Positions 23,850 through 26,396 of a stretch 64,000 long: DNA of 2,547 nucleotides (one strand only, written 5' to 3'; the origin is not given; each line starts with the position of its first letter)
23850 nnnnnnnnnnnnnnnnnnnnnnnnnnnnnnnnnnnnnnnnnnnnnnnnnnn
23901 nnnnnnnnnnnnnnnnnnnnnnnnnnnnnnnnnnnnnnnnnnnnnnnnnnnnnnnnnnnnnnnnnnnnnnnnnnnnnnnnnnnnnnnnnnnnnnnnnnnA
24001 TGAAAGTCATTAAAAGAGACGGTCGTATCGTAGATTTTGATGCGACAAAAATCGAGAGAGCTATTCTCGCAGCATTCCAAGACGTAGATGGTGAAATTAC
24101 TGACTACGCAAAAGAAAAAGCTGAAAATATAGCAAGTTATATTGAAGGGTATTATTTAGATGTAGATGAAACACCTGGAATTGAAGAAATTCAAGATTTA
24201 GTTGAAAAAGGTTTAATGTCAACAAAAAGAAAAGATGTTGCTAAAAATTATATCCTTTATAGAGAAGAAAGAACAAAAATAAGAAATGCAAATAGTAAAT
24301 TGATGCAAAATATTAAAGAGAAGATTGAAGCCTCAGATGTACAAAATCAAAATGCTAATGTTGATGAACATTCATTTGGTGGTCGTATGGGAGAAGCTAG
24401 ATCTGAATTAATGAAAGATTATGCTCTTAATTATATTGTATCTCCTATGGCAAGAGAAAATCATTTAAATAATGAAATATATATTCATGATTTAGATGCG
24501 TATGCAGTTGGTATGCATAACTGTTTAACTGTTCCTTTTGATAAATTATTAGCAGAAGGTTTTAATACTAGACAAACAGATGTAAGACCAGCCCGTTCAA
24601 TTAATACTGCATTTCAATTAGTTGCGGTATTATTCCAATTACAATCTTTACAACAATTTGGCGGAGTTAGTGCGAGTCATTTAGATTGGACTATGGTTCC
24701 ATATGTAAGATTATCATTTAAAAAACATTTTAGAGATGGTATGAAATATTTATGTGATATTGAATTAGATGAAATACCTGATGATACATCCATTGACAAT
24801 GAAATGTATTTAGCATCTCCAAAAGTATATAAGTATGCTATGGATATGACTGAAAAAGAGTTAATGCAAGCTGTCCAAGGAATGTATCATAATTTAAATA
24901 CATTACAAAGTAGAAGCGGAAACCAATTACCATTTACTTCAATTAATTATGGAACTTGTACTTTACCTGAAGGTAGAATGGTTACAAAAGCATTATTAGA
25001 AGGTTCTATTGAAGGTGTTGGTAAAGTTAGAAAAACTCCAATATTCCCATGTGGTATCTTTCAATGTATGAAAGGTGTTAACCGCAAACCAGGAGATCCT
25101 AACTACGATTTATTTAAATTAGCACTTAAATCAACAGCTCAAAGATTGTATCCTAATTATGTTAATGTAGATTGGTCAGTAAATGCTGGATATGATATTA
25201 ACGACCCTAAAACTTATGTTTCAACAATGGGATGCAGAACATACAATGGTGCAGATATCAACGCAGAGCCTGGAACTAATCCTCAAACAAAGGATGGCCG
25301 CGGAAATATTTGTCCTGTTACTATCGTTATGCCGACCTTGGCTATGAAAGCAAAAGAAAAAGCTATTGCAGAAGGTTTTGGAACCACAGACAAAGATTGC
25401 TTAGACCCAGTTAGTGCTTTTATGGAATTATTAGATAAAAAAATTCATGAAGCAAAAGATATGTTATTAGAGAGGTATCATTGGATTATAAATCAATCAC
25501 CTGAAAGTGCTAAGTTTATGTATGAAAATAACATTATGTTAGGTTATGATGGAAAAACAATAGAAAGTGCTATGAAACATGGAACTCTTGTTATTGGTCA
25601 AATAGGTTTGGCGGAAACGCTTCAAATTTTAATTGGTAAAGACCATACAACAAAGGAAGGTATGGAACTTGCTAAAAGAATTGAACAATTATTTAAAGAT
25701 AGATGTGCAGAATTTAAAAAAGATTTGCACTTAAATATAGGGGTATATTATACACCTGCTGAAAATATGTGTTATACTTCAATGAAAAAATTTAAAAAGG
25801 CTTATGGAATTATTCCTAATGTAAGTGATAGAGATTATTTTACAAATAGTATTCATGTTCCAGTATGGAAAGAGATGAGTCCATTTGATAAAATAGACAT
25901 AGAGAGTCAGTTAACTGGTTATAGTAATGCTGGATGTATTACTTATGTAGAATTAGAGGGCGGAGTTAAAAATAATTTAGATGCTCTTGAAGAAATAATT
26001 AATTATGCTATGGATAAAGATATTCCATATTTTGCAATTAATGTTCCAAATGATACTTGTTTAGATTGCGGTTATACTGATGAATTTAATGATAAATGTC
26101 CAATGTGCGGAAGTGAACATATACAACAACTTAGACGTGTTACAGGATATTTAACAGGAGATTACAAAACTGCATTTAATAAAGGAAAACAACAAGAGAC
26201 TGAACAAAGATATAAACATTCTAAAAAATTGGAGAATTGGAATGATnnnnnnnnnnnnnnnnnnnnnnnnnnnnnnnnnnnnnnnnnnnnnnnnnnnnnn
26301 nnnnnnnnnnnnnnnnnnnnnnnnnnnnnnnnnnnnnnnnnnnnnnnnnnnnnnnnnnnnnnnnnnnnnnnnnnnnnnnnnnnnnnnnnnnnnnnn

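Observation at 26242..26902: TGA-dense nrdG and a small membrane ORF translationally coupled downstream of TGA-free nrdD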

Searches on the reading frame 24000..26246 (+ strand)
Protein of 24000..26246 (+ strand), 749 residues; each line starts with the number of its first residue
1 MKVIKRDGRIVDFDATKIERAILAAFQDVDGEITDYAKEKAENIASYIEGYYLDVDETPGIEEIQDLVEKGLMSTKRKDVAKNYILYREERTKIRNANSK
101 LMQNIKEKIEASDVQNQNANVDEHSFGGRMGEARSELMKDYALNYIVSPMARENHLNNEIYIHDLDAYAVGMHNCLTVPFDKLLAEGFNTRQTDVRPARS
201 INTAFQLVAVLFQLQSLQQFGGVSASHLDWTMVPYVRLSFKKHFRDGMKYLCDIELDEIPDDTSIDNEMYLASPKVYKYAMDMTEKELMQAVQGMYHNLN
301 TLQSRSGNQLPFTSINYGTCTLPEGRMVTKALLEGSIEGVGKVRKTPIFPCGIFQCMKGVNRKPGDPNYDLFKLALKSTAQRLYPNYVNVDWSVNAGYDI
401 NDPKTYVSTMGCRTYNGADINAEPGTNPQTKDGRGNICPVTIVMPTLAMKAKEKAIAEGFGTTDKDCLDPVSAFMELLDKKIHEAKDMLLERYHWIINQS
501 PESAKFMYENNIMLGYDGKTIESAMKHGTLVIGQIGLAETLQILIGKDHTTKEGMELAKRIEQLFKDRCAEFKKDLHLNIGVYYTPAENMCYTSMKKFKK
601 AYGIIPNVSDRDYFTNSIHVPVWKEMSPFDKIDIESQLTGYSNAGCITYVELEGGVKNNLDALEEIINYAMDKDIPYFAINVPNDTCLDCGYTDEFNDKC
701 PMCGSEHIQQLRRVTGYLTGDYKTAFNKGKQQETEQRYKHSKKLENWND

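Call 8: search_protein_families(library=pfam, proteins=[window:24000-26246:+], max_evalue=0.01)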
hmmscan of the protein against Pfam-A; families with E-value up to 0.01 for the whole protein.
window:24000-26246:+ (749 aa): 4 families
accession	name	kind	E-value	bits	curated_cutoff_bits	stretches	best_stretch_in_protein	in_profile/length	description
PF13597.11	NRDD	-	4.5e-150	501.4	26.2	1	118-740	2-562/562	Anaerobic ribonucleoside-triphosphate reductase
PF03477.21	ATP-cone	-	4.2e-20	72.5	25.8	1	1-92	1-87/88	ATP cone domain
PF01228.26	Gly_radical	-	6.5e-09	36.7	22.2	1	623-718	2-102/106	Glycine radical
PF11230.13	YjjI-like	-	6.7e-05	21.9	23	1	477-684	249-437/485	Glycyl radical enzyme YjjI-like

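Call 15: search_dna_similar(query=window:24000-26246:+, collection=phages, mode=protein, max_rows=25)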
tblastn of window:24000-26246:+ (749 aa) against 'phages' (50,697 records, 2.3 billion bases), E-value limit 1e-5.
Records with a match: 2949; places in all: 2968; records where one place covers at least 80% of the query: 2591.
Best place of each record, by identity: 60-80% 2; <60% 2947.
By first word of the organism name: Escherichia 1054; Salmonella 399; Klebsiella 346; Vibrio 325; Shigella 111; Aeromonas 108; Enterobacteria 61; Bacteriophage 48; Enterobacter 48; Citrobacter 41; and 50 more.
By host as written in the record: - 464; Escherichia coli 397; Klebsiella pneumoniae 110; Escherichia coli K-12 MG1655 57; Escherichia coli O157:H7 54; Escherichia coli K-12 50; Salmonella enterica subsp. enterica serovar Enteritidis PT1 39; Vibrio harveyi BAA-1116 36; and 604 more.
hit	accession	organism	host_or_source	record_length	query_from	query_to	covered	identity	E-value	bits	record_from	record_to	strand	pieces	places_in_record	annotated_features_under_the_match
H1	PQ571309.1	Thomasclavelia phage TR-TP1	Thomasclavelia ramosa YY17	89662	1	742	99%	68.6%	1e-154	1003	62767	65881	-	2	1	NrdD-like anaerobic ribonucleotide reductase large subunit | anaerobic ribonucleoside reductase large subunit | HNH endonuclease | hypothetical protein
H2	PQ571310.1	Thomasclavelia phage TR-TP2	Thomasclavelia ramosa YY17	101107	1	742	99%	68.6%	1e-154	1003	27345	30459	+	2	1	NrdD-like anaerobic ribonucleotide reductase large subunit | anaerobic ribonucleoside reductase large subunit | HNH endonuclease | hypothetical protein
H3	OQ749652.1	Phage Phass-1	human gut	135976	1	741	99%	40.7%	3e-147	482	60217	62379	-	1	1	ribonucleotide reductase of class III (anaerobic), large subunit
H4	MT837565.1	Bacteriophage sp.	human fecal samples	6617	3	740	99%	35.7%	7e-116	390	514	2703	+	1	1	record has no annotation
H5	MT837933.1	Bacteriophage sp.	human fecal samples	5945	2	741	99%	34.6%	8e-116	390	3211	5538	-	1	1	record has no annotation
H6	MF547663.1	Clostridioides phage LIBA2945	Clostridioides difficile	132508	1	744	99%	34.2%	5e-109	371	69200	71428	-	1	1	nrdD: anaerobic ribonucleoside triphosphate reductase | nrdG: anaerobic ribonucleoside-triphosphate reductase activating protein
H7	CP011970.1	Peptoclostridium phage phiCDIF1296T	Peptoclostridium difficile strain ...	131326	3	744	99%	34.2%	2e-108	369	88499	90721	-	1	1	putative anaerobic ribonucleoside-triphosphate reductase | putative NrdG-like protein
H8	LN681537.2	Clostridium phage phiCD211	Clostridium difficile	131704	3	744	99%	34.2%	2e-108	369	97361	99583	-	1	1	Ribonucleoside triphosphate reductase | Ribonucleoside-triphosphate reductase activating protein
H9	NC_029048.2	Clostridium phage phiCD211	Clostridium difficile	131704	3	744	99%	34.2%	2e-108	369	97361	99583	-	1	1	anaerobic ribonucleoside reductase large subunit | anaerobic ribonucleotide reductase small subunit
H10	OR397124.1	Clostridioides phage AR1086-1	Clostridioides difficile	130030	3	744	99%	34.0%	6e-107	365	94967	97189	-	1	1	nrdD: anaerobic ribonucleoside-triphosphate reductase | nrdG: anaerobic ribonucleoside-triphosphate reductase-activating protein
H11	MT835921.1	Bacteriophage sp.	human fecal samples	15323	3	745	99%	33.2%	7e-109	370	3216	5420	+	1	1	record has no annotation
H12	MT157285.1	Klebsiella phage P-KP2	Klebsiella pneumoniae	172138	1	740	99%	33.2%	2e-95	331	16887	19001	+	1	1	ribonucleotide reductase of class III | recombination endonuclease VII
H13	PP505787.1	Klebsiella phage vB_KM5a1_KLB13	Klebsiella sp. M5a1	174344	1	740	99%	33.2%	3e-95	331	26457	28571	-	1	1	anaerobic ribonucleotide reductase of class III large subunit | recombination endonuclease VII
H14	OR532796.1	Klebsiella phage RCIP0002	Klebsiella pneumoniae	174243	1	740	99%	33.1%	2e-95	332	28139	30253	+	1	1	nrdD: anaerobic ribonucleoside-triphosphate reductase | recombination endonuclease VII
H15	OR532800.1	Klebsiella phage RCIP0006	Klebsiella pneumoniae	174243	1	740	99%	33.1%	2e-95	332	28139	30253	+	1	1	nrdD: anaerobic ribonucleoside-triphosphate reductase | recombination endonuclease VII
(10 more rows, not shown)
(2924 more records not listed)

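Call 16: get_annotated_region(hit=H2, flank=6000)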
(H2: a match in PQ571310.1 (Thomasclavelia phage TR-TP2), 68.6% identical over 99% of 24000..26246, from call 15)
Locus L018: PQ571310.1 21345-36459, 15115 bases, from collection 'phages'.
description: Thomasclavelia phage TR-TP2, complete genome.
organism: Thomasclavelia phage TR-TP2 (NCBI taxid 3385258)
taxonomy: Viruses
host: Thomasclavelia ramosa YY17; source: sewage from septic tank; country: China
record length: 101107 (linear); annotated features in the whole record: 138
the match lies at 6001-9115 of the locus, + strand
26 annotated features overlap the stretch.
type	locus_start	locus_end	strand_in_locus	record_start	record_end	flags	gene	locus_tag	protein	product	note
CDS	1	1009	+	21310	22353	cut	-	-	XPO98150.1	HNH endonuclease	TR-TP2_gp31; TR-TP2_gp31; Annot2=(structure alignment-afuniprot50) AF-A0A4R1ASL1-F1-model_v4 DUF2726 domain-containing ...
CDS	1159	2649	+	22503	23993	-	-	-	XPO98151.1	DNA polymerase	TR-TP2_gp32; TR-TP2_gp32; Annot2=(structure alignment-afuniprot50) AF-A0A7C6ACM0-F1-model_v4 DNA-directed DNA ...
CDS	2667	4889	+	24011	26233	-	-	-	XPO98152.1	exonuclease V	TR-TP2_gp33; TR-TP2_gp33; Annot2=(structure alignment-afuniprot50) AF-A0A2P8MBV4-F1-model_v4 Exodeoxyribonuclease V ...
CDS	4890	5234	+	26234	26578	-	-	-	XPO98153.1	hypothetical protein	TR-TP2_gp34; TR-TP2_gp34; None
CDS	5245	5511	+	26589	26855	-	-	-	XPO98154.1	hypothetical protein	TR-TP2_gp35; TR-TP2_gp35; Annot2=(structure alignment-afuniprot50) AF-A0A1D7UNL3-F1-model_v4 Putative phage protein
CDS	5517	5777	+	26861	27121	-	-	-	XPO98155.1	hypothetical protein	TR-TP2_gp36; TR-TP2_gp36; None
CDS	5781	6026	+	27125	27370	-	-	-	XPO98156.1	hypothetical protein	TR-TP2_gp37; TR-TP2_gp37; None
CDS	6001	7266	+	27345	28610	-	-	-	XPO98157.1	NrdD-like anaerobic ribonucleotide reductase large subunit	TR-TP2_gp38; TR-TP2_gp38; Annot2=(structure alignment-afuniprot50) AF-A0A415ZM82-F1-model_v4 ATP-cone domain-containing ...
CDS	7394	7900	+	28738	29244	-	-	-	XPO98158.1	HNH endonuclease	TR-TP2_gp39; TR-TP2_gp39; Annot2=(structure alignment-afuniprot50) AF-B1BD23-F1-model_v4 Homing nuclease of hnh family ...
CDS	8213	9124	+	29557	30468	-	-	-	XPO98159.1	anaerobic ribonucleoside reductase large subunit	TR-TP2_gp40; TR-TP2_gp40; Annot2=(structure alignment-afuniprot50) AF-A0A1C6DGH3-F1-model_v4 Anaerobic ...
CDS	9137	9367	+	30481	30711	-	-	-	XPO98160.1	hypothetical protein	TR-TP2_gp41; TR-TP2_gp41; None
CDS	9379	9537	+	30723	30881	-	-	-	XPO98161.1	hypothetical protein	TR-TP2_gp42; TR-TP2_gp42; None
CDS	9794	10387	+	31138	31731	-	-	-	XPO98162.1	hypothetical protein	TR-TP2_gp43; TR-TP2_gp43; None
CDS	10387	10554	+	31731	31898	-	-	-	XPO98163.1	hypothetical protein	TR-TP2_gp44; TR-TP2_gp44; None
CDS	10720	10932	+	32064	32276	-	-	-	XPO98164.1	hypothetical protein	TR-TP2_gp45; TR-TP2_gp45; None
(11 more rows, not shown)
